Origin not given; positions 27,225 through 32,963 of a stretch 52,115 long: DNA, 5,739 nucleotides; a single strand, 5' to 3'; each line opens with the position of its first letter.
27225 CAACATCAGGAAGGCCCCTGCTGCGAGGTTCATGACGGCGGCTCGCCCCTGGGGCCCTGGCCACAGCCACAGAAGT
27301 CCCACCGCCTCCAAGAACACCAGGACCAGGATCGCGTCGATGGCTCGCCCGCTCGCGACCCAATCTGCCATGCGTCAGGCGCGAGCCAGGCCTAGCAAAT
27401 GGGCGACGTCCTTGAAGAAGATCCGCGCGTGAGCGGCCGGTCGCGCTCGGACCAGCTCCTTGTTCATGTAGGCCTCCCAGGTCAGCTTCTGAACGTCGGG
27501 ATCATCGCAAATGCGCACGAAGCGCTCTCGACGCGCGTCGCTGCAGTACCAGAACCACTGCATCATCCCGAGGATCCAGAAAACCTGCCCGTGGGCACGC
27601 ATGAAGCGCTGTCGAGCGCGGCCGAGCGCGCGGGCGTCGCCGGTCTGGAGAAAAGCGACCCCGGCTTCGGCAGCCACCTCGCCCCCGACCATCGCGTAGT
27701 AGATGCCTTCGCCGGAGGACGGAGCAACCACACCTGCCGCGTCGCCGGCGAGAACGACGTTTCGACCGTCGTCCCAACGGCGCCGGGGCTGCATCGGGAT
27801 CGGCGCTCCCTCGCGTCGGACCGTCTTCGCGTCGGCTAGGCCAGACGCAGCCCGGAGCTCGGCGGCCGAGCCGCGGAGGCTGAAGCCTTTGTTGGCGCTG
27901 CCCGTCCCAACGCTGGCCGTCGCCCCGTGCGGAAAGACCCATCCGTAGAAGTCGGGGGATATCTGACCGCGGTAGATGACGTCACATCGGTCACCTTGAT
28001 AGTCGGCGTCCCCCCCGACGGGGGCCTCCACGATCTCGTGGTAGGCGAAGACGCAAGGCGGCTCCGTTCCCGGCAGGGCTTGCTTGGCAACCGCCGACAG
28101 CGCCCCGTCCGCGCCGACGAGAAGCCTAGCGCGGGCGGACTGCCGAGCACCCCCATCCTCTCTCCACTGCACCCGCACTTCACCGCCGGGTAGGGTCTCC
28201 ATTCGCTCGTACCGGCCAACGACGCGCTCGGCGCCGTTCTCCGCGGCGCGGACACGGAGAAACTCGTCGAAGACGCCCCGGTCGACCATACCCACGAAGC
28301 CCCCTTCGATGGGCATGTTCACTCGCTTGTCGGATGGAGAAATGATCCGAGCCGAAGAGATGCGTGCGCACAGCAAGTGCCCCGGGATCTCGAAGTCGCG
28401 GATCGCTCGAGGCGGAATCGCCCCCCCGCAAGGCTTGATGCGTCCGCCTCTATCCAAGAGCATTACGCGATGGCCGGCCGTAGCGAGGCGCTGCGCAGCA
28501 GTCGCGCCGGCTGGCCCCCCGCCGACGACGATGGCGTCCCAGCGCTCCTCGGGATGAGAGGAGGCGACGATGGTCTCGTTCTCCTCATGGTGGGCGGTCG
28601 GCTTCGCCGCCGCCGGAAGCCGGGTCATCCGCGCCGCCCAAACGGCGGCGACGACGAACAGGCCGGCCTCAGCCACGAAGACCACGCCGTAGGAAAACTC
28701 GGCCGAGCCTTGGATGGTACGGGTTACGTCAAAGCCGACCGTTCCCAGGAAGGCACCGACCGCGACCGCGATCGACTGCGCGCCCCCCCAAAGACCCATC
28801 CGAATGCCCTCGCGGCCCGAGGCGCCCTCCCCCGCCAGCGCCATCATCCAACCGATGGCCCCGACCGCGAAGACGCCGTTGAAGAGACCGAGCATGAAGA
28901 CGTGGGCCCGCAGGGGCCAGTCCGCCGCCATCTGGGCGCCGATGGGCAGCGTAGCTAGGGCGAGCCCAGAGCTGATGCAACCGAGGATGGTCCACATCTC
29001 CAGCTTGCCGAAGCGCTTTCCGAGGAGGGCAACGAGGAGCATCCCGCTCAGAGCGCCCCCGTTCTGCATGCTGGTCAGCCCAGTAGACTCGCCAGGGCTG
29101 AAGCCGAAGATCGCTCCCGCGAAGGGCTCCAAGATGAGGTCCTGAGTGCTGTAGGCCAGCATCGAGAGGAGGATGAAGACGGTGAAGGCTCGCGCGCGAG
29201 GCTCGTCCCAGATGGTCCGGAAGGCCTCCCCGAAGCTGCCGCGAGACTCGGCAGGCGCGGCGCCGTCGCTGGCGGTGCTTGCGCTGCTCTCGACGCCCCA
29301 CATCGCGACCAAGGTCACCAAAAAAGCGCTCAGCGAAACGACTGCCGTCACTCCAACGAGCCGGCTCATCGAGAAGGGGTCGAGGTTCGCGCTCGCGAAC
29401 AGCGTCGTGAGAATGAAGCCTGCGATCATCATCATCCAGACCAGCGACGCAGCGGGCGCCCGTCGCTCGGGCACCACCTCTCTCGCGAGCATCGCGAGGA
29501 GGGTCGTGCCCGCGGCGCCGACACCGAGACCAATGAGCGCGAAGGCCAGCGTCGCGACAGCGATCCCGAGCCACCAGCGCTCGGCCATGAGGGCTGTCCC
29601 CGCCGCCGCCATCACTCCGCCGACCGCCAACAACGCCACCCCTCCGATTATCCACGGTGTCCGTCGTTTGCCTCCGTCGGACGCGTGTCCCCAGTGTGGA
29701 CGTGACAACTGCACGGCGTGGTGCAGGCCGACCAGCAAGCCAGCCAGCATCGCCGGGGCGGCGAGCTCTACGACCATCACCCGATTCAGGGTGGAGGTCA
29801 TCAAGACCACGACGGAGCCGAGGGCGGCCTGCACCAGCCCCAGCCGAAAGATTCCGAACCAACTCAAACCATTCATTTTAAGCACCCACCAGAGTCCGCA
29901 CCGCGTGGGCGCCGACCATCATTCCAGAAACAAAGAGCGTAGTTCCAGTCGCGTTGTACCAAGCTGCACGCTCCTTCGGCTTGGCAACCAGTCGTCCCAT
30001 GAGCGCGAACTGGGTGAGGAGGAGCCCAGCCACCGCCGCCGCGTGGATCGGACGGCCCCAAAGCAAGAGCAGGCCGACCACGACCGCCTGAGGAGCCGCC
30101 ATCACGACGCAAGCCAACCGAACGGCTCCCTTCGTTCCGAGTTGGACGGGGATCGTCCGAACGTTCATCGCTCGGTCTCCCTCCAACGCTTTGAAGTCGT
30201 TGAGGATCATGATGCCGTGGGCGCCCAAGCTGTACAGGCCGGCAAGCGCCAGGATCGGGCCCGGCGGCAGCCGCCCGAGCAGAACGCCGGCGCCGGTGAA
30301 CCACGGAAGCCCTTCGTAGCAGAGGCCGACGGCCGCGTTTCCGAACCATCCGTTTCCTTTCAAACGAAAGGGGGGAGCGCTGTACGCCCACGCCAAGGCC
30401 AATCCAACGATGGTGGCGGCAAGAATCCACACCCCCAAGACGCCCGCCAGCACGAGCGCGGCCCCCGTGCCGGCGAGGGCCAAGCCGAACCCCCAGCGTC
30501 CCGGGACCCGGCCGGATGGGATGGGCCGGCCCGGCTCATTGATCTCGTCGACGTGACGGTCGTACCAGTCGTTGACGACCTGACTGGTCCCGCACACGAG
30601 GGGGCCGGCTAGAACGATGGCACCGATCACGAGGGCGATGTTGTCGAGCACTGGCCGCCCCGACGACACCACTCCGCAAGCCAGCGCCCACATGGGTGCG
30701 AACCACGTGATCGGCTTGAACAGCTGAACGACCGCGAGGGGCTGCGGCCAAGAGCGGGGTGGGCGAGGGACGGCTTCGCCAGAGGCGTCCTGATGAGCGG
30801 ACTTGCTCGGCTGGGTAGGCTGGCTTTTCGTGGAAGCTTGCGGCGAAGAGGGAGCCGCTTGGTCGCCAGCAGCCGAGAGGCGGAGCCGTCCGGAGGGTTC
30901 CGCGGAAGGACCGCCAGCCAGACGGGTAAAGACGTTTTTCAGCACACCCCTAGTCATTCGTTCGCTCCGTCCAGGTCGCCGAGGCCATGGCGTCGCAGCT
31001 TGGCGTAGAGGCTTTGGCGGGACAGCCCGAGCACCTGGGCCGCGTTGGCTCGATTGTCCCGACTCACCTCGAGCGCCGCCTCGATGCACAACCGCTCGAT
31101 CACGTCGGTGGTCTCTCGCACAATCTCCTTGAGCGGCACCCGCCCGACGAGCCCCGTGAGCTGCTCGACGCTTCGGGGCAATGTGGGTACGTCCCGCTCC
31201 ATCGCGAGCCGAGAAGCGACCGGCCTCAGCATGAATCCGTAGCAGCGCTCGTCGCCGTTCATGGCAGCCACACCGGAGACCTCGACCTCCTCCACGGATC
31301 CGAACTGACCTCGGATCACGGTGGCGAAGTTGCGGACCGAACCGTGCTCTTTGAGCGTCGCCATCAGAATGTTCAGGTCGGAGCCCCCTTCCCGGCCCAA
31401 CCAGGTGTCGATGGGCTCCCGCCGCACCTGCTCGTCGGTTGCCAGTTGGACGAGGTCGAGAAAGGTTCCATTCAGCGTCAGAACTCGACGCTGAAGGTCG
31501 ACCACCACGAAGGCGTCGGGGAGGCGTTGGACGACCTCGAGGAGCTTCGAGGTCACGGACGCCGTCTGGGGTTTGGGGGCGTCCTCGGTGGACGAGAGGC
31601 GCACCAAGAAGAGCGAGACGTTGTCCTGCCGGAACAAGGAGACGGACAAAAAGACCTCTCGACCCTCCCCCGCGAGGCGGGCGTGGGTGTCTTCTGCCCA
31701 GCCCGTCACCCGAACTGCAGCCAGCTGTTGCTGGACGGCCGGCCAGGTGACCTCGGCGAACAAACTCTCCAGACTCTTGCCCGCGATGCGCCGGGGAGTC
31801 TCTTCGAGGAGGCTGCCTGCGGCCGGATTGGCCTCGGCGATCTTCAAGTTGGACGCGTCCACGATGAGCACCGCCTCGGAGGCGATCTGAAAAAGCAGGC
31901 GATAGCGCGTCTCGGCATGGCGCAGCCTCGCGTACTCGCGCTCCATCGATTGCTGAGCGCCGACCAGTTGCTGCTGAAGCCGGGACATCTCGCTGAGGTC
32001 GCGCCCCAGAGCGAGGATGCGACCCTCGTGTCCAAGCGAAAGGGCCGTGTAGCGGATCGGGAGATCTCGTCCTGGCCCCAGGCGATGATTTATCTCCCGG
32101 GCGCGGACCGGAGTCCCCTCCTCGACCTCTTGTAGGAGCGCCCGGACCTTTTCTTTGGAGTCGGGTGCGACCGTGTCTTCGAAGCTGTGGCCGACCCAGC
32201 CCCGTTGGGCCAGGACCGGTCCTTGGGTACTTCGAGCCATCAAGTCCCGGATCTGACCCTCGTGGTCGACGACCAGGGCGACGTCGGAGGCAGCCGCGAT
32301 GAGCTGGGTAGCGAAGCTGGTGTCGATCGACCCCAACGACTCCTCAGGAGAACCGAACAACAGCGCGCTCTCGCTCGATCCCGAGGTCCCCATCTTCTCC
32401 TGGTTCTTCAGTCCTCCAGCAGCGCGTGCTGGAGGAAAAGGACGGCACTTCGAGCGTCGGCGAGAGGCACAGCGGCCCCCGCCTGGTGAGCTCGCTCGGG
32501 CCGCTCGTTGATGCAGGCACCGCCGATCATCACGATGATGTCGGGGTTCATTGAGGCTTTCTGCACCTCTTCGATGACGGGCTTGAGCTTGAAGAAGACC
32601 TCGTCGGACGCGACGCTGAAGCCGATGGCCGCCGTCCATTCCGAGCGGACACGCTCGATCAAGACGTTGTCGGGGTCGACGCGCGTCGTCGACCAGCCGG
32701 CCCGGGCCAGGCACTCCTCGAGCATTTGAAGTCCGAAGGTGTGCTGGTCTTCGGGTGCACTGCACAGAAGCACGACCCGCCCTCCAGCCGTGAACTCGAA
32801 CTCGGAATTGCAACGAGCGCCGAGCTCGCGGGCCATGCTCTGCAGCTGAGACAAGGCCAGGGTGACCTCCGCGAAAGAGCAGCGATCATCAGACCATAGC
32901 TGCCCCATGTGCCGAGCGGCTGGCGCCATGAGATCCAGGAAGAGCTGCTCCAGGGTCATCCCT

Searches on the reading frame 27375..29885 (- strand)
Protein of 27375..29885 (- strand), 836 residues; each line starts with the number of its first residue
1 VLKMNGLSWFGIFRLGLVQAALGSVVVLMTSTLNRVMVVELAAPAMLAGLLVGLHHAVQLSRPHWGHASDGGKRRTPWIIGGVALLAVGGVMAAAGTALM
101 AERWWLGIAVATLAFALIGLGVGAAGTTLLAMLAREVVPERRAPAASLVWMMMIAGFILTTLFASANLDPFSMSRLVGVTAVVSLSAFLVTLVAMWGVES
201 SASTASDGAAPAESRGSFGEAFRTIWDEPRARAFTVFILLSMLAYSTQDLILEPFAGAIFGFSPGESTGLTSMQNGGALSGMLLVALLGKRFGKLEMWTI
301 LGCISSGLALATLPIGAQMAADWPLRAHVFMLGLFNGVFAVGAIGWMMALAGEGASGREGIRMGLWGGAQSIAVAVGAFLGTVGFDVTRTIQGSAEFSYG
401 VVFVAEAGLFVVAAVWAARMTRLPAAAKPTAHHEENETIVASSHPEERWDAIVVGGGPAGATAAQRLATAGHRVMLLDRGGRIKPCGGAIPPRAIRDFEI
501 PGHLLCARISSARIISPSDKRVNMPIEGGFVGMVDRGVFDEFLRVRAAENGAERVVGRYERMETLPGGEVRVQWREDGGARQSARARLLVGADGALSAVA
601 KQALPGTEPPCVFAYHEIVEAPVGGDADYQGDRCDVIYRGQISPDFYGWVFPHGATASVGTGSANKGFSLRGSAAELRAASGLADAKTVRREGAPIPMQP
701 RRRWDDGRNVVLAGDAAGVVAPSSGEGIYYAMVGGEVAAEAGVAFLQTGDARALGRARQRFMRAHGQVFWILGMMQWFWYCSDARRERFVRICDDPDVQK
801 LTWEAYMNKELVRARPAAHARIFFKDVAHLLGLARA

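Call 3: search_protein_families(library=pfam, proteins=[window:27375-29885:-], max_evalue=0.01)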
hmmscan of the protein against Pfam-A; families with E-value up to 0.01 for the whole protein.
window:27375-29885:- (836 aa): 13 families
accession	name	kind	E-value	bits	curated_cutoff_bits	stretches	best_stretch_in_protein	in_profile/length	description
PF03209.21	PUCC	-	6.1e-88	296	21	1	32-421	1-397/401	PUCC protein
PF01494.25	FAD_binding_3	-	1.2e-11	44.8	22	1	450-480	3-33/349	FAD binding domain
PF07690.21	MFS_1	-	8.4e-11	41.8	33.4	2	12-357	5-329/347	Major Facilitator Superfamily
PF05834.18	Lycopene_cycl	-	4.7e-09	36.2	23.4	2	450-600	1-146/380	Lycopene cyclase protein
PF13450.12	NAD_binding_8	-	2.1e-06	28.3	21.9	1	453-483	1-31/68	NAD(P)-binding Rossmann-like domain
PF07992.20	Pyr_redox_2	-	2.2e-06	27.8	26.1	1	450-503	2-54/291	Pyridine nucleotide-disulphide oxidoreductase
PF04820.20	Trp_halogenase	-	3.1e-06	26.8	21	0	534-605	155-223/458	Tryptophan halogenase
PF01266.30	DAO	-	9e-05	22.6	27.9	1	450-482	1-33/353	FAD dependent oxidoreductase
PF03486.20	HI0933_like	-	0.00015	21.7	50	1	450-482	2-34/244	HI0933-like protein Rossmann domain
PF00890.30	FAD_binding_2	-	0.00028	20.7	20.4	1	450-482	1-33/414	FAD binding domain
PF12831.13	FAD_oxidored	-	0.00078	19.3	27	1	450-482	1-33/416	FAD dependent oxidoreductase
PF01134.28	GIDA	-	0.0033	17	22.1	1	450-477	1-28/391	Glucose inhibited division protein A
PF01946.23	Thi4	-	0.008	15.9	26.2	0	450-488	19-56/235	Thi4 family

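Call 4: search_protein_families(library=ncbifam, proteins=[window:27375-29885:-], max_evalue=0.01)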
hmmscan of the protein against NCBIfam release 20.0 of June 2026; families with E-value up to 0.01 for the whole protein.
window:27375-29885:- (836 aa): 69 families (the best 25 are shown)
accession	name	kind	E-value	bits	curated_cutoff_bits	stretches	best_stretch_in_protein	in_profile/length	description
TIGR02023.1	BchP-ChlP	subfamily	6.1e-143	476.5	343.3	1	450-831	2-387/388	geranylgeranyl diphosphate reductase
TIGR02032.1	GG-red-SF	subfamily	9.2e-75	252.1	158.8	1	449-741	1-296/297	geranylgeranyl reductase family protein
TIGR02028.1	ChlP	equivalog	5.5e-69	232.8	505.3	1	452-830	4-396/398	geranylgeranyl reductase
NF041080.1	DGGGPL_reductase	equivalog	2.8e-22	79.2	580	1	448-767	1-338/447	digeranylgeranylglycerophospholipid reductase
NF049967.1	QhpG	equivalog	1.5e-15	57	240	1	452-605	2-150/423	flavin-dependent monooxygenase QhpG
NF041160.1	DGGPL_Thplmales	equivalog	1.6e-15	56.9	780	1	448-742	3-310/396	digeranylgeranylglycerophospholipid reductase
NF008519.0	PRK11445.1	equivalog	5.6e-14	52.1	303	1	447-737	2-295/355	FAD-binding protein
NF045655.1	MkRedMenJ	equivalog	4e-11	42.5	700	1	448-740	4-313/406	menaquinone reductase MenJ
NF004829.0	PRK06183.1-3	subfamily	5.7e-10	38.6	390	1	445-481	5-41/520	bifunctional 3-(3-hydroxy-phenyl)propionate/3-hydroxycinnamic acid hydroxylase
NF005720.0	PRK07538.1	subfamily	2.1e-09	36.8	400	1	534-611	101-181/418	hypothetical protein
NF004780.0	PRK06126.1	subfamily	2.9e-08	32.4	445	1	449-481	9-41/552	hypothetical protein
TIGR03997.1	mycofact_OYE_2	equivalog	1.4e-07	30.3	793.15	1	422-482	354-413/645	mycofactocin system FadH/OYE family oxidoreductase 2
NF006092.0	PRK08244.1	equivalog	7.3e-07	28.2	644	0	449-495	3-51/494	monooxygenase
TIGR01790.1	carotene-cycl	subfamily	2.1e-06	27.1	209.5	1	450-478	1-29/387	lycopene cyclase family protein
NF038174.1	maturase_GoxB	equivalog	5e-06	25.8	400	0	450-481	2-33/358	glycine oxidase maturase GoxB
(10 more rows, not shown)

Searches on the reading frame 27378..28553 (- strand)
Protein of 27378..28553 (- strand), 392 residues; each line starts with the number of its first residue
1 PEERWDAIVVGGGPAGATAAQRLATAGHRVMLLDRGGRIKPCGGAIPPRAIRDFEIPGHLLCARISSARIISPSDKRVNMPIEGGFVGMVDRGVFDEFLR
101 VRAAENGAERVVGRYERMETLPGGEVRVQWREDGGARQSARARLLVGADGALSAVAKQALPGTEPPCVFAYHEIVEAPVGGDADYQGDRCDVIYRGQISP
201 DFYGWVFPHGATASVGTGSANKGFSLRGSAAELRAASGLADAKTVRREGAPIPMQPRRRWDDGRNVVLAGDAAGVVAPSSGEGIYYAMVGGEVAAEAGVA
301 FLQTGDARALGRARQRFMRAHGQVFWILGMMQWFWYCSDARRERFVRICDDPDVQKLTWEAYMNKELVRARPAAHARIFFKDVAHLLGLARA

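Call 61: find_related_loci(query=window:27378-28553:-, collection=metagenome_contigs, flank=6000)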
Query window:27378-28553:- (392 aa) in metagenome_contigs; peptide patterns used: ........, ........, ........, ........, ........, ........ (x = any residue, [..] = any of these).
600 stretches matched a pattern (row limit reached: there are more); 582 encode a relative of the query (tblastn E <= 1e-3); the best 80 are kept; 80 distinct loci.
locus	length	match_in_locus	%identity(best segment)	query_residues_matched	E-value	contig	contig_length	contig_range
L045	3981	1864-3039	69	3-392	0e+0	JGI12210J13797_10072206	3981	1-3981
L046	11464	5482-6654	67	3-391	2e-175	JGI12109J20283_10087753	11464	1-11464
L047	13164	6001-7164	69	1-389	5e-172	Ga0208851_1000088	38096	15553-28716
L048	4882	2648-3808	66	5-390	6e-175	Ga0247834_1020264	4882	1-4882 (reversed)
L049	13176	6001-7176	67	5-392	4e-169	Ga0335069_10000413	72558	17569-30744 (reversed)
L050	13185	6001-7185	65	2-392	3e-167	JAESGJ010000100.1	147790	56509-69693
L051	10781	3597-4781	67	2-392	7e-167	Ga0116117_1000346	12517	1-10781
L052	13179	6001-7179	66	2-392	5e-164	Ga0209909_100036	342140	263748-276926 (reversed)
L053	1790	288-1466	62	3-389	7e-178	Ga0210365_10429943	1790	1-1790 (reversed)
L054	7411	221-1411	68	3-391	2e-163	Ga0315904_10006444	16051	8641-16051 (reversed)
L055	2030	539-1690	66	6-389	2e-176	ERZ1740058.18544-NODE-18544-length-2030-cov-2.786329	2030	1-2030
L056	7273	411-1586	65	5-391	7e-164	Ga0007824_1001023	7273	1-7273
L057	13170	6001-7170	65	3-392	4e-163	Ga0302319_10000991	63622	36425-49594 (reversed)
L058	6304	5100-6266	68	2-390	6e-164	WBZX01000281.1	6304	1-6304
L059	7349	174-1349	64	5-391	2e-162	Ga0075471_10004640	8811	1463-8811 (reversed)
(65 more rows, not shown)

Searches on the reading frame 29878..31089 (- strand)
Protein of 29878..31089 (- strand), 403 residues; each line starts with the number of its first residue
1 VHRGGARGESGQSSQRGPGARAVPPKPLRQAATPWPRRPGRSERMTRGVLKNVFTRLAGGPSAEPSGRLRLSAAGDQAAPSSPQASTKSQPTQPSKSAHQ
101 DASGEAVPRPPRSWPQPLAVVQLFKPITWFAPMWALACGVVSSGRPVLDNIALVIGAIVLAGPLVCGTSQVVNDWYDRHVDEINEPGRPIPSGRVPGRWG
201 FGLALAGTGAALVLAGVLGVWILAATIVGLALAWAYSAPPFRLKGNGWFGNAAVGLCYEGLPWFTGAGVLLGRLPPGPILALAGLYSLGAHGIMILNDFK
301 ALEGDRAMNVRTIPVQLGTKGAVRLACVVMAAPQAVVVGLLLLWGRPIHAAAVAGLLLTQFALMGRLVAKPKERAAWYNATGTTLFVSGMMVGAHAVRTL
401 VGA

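Call 11: search_protein_families(library=pfam, proteins=[window:29878-31089:-], max_evalue=0.001)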
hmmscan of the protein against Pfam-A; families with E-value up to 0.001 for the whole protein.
window:29878-31089:- (403 aa): 1 family
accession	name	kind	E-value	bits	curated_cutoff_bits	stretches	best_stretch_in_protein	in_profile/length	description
PF01040.23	UbiA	-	2.3e-31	109.4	34.2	1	134-377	3-241/250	UbiA prenyltransferase family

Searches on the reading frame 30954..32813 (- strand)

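Call 11: search_protein_families(library=pfam, proteins=[window:30954-32813:-], max_evalue=0.001)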
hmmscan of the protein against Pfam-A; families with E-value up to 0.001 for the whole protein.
window:30954-32813:- (619 aa): 5 families
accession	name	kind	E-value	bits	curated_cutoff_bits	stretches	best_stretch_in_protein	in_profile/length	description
PF08448.16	PAS_4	-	1.9e-16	60.7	23.1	2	313-396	6-88/110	PAS fold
PF00989.32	PAS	-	1e-13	51.7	22.6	1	426-531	5-112/113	PAS fold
PF02954.25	HTH_8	-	3.7e-09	36.6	22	1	572-608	5-41/42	Bacterial regulatory protein, Fis family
PF13188.13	PAS_8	-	4.4e-09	36.4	21.8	1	303-357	2-52/65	PAS domain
PF13426.13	PAS_9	-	8.6e-08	32.8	27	0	313-403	2-93/103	PAS domain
